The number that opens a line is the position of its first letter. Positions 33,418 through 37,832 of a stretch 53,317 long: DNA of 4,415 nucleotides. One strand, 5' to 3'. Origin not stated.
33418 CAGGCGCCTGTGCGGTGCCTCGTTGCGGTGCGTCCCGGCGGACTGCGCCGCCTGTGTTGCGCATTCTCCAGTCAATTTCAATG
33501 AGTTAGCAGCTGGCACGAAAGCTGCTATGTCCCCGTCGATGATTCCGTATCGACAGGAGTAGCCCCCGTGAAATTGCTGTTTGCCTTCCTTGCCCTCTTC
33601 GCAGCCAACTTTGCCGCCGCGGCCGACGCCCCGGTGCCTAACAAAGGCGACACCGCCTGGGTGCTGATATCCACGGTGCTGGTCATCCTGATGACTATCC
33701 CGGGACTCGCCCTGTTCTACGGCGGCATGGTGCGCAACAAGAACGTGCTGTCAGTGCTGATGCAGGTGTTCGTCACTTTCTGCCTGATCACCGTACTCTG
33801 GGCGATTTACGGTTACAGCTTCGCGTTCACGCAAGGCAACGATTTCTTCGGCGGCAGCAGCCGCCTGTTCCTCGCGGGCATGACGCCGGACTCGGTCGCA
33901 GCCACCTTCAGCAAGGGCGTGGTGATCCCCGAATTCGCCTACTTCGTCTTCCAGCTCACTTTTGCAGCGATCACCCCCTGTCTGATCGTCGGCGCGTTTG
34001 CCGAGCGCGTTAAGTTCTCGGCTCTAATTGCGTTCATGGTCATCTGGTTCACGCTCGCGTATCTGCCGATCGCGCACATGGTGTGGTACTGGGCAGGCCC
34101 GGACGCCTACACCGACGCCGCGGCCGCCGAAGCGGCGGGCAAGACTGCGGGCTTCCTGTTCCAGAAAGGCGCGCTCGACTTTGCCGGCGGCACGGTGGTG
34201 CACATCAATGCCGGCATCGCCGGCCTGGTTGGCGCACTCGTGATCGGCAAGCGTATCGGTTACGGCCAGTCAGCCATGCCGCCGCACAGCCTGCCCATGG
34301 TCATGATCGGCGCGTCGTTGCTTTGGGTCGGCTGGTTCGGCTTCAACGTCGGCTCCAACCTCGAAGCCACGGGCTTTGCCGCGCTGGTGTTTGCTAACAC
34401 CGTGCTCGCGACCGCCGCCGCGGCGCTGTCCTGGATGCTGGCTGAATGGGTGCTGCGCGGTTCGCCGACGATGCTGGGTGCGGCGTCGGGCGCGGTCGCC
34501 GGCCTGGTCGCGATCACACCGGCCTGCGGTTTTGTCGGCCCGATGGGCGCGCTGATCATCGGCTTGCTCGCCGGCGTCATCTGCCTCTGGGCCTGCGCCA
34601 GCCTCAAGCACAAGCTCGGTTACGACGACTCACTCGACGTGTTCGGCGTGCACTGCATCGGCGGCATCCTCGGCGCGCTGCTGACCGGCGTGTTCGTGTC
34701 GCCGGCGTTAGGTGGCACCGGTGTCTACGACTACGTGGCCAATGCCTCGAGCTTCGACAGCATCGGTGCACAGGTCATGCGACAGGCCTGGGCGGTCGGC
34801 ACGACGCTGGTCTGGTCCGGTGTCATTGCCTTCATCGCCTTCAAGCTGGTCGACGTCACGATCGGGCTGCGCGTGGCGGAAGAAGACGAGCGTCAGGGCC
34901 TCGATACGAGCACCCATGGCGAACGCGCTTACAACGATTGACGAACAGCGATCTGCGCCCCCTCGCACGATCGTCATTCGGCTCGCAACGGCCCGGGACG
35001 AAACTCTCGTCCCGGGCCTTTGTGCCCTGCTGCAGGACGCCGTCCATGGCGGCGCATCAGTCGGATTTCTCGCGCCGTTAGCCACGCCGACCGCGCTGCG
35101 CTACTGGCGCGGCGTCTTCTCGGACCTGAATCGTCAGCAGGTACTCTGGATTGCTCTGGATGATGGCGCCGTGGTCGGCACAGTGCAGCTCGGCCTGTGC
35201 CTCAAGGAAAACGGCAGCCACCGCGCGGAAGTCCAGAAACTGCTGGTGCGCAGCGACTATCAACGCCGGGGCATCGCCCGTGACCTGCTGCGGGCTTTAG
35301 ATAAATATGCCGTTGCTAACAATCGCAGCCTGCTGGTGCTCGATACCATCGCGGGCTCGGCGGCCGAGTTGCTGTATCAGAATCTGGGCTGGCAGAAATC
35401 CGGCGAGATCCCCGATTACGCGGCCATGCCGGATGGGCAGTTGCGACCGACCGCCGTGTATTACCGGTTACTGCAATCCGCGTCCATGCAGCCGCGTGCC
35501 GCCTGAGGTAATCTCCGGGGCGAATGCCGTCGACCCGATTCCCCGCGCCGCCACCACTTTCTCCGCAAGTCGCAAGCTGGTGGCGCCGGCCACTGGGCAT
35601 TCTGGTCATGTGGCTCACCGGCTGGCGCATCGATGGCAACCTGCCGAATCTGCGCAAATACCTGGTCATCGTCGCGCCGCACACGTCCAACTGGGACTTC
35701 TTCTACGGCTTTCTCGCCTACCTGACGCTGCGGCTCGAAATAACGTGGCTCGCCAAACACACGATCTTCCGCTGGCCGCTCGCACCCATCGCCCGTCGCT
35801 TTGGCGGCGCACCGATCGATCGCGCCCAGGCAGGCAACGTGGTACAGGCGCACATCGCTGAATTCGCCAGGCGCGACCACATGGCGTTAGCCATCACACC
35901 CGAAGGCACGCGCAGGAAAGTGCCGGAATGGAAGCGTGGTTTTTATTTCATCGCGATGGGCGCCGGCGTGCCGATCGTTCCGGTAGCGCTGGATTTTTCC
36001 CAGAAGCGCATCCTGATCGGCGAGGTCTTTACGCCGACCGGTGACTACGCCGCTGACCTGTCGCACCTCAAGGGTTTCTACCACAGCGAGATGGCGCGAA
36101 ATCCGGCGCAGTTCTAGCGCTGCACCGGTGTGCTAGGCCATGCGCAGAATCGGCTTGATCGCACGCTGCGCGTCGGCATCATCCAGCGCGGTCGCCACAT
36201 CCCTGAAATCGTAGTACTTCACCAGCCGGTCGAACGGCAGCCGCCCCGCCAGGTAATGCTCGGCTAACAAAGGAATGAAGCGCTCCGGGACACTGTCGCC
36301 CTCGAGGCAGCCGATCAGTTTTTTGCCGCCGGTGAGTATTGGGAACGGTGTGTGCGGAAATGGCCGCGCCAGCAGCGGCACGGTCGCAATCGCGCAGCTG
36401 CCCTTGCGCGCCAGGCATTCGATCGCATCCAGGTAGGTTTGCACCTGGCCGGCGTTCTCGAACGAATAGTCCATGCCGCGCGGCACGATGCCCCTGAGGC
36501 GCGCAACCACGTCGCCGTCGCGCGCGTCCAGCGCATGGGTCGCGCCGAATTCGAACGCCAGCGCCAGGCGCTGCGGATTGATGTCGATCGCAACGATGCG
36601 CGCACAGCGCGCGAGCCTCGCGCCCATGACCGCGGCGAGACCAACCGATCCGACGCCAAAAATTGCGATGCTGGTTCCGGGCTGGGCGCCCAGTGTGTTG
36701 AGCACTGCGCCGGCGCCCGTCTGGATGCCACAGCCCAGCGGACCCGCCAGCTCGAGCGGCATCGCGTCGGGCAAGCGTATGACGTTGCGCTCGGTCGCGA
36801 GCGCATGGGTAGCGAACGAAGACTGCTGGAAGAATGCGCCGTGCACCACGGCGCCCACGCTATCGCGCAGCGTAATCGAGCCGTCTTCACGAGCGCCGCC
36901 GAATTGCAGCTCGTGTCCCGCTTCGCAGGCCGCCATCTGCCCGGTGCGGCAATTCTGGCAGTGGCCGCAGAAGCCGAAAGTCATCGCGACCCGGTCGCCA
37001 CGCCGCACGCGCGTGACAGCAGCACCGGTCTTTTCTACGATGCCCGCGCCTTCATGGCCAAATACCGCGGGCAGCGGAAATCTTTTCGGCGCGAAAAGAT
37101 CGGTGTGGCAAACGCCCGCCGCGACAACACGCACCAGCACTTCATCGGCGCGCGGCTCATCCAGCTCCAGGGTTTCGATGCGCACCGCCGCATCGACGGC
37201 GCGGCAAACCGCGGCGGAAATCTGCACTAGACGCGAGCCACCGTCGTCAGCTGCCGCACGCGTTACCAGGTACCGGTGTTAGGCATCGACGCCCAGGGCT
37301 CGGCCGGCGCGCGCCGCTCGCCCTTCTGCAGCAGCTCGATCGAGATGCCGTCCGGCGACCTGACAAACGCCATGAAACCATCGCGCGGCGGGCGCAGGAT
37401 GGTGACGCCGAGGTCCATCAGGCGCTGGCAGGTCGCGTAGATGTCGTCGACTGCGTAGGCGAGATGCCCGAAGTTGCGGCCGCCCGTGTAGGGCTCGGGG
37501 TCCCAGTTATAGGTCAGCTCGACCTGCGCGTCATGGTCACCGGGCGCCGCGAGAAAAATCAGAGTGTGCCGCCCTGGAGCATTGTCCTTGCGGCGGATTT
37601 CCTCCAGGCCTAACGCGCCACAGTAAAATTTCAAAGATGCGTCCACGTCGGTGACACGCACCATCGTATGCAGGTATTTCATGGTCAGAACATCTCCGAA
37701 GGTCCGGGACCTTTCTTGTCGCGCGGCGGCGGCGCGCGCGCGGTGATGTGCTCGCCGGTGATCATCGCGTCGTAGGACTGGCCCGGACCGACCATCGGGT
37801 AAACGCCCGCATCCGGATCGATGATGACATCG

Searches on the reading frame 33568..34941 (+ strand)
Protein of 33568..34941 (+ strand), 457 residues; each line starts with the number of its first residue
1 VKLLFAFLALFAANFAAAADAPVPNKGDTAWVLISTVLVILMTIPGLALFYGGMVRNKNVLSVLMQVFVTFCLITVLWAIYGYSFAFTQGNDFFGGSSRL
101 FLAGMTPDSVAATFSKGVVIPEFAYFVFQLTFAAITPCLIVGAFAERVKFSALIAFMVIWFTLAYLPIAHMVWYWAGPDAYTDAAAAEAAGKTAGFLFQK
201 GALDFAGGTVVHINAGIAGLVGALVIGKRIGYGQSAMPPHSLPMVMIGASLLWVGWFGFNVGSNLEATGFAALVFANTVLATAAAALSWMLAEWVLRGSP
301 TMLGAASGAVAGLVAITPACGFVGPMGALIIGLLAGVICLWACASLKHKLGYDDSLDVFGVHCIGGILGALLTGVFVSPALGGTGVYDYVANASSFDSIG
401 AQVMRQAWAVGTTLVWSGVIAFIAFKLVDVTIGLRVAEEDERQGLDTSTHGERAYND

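Call 41: search_protein_families(library=pfam, proteins=[window:33568-34941:+], max_evalue=0.00001)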
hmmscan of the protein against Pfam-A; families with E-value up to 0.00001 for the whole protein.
window:33568-34941:+ (457 aa): 1 family
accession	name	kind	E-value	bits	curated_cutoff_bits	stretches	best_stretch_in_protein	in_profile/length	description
PF00909.26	Ammonium_transp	-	8.6e-120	400.5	23.2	1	30-455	1-399/399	Ammonium Transporter Family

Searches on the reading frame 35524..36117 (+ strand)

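Call 41: search_protein_families(library=pfam, proteins=[window:35524-36117:+], max_evalue=0.00001)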
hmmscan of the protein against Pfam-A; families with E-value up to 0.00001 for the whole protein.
window:35524-36117:+ (197 aa): 1 family
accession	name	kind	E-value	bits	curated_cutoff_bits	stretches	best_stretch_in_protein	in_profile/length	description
PF01553.26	Acyltransferase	-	3.5e-14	53.2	23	1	44-156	13-131/132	Acyltransferase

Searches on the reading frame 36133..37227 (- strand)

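Call 41: search_protein_families(library=pfam, proteins=[window:36133-37227:-], max_evalue=0.00001)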
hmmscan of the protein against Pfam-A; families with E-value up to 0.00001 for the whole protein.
window:36133-37227:- (364 aa): 2 families
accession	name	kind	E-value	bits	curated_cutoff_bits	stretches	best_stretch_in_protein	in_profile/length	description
PF08240.17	ADH_N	-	2.9e-24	85.7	23.5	1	27-154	2-104/104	Alcohol dehydrogenase GroES-like domain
PF00107.32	ADH_zinc_N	-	2.7e-21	76.3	31.8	1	195-321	2-124/129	Zinc-binding dehydrogenase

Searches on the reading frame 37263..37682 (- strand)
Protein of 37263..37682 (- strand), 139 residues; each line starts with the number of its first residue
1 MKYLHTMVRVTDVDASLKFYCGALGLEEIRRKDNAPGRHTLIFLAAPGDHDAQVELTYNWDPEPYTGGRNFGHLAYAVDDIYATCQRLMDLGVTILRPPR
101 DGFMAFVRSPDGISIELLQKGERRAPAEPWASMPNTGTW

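Call 41: search_protein_families(library=pfam, proteins=[window:37263-37682:-], max_evalue=0.00001)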
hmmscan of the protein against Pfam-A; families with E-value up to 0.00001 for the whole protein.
window:37263-37682:- (139 aa): 3 families
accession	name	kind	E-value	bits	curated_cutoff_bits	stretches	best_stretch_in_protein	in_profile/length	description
PF00903.31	Glyoxalase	-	3.3e-24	86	20.6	1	4-117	3-121/121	Glyoxalase/Bleomycin resistance protein/Dioxygenase superfamily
PF13669.12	Glyoxalase_4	-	2.1e-12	47.7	27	1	5-102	2-101/109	Glyoxalase/Bleomycin resistance protein/Dioxygenase superfamily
PF18029.7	Glyoxalase_6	-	3.1e-06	28.2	23.6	1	7-116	3-104/106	Glyoxalase-like domain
